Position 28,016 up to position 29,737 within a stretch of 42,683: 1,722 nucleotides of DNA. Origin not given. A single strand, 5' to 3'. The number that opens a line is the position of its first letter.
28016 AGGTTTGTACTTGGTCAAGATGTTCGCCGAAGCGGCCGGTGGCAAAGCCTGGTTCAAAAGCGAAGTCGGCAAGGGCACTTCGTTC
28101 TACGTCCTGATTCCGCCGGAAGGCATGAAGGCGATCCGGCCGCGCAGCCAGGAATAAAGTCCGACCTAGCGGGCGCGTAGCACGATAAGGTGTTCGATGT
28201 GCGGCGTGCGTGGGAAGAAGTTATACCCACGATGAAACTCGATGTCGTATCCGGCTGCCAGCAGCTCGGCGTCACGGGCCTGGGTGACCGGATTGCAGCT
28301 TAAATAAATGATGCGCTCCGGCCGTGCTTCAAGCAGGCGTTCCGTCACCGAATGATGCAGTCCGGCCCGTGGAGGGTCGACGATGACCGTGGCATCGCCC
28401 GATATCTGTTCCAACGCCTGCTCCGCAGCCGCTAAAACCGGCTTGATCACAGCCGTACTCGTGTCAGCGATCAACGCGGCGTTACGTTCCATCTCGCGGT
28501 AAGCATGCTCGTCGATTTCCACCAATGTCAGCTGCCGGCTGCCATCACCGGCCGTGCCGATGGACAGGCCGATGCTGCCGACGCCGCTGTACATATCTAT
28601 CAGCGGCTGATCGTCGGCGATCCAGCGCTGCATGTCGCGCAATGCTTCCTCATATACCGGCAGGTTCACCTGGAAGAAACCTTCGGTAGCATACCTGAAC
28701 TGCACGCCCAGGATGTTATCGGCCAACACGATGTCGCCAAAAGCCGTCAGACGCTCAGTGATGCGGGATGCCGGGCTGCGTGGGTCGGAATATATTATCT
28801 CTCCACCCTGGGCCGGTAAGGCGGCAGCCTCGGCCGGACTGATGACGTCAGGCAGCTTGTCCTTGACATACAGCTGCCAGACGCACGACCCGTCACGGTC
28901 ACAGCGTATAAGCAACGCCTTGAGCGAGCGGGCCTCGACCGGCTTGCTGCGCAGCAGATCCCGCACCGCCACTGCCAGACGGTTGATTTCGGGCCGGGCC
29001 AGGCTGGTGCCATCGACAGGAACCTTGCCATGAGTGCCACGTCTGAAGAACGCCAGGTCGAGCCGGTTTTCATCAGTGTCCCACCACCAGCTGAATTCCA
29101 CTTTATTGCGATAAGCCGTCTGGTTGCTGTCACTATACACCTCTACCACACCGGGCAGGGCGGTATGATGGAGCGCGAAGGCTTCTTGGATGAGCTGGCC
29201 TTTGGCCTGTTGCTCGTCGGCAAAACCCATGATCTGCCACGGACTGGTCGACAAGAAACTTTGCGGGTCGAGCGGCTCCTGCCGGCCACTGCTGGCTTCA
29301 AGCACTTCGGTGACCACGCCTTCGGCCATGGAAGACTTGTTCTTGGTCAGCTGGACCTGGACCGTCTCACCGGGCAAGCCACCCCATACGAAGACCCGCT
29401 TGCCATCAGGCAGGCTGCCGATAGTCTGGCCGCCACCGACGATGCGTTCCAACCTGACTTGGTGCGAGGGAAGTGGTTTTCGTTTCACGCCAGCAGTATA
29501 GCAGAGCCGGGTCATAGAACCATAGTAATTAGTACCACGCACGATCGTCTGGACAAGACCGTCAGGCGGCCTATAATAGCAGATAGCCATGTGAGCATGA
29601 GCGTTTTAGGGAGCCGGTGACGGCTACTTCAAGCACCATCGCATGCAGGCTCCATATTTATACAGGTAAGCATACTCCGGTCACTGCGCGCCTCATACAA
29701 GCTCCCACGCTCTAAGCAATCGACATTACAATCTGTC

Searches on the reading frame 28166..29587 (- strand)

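Call 112: search_protein_families(library=pfam, proteins=[window:28166-29587:-], max_evalue=0.00001)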
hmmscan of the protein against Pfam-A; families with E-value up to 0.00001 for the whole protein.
window:28166-29587:- (473 aa): 1 family
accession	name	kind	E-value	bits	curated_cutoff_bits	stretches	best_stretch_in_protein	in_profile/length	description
PF05958.17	tRNA_U5-meth_tr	-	1.7e-16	60.6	23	1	399-471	285-355/357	tRNA (Uracil-5-)-methyltransferase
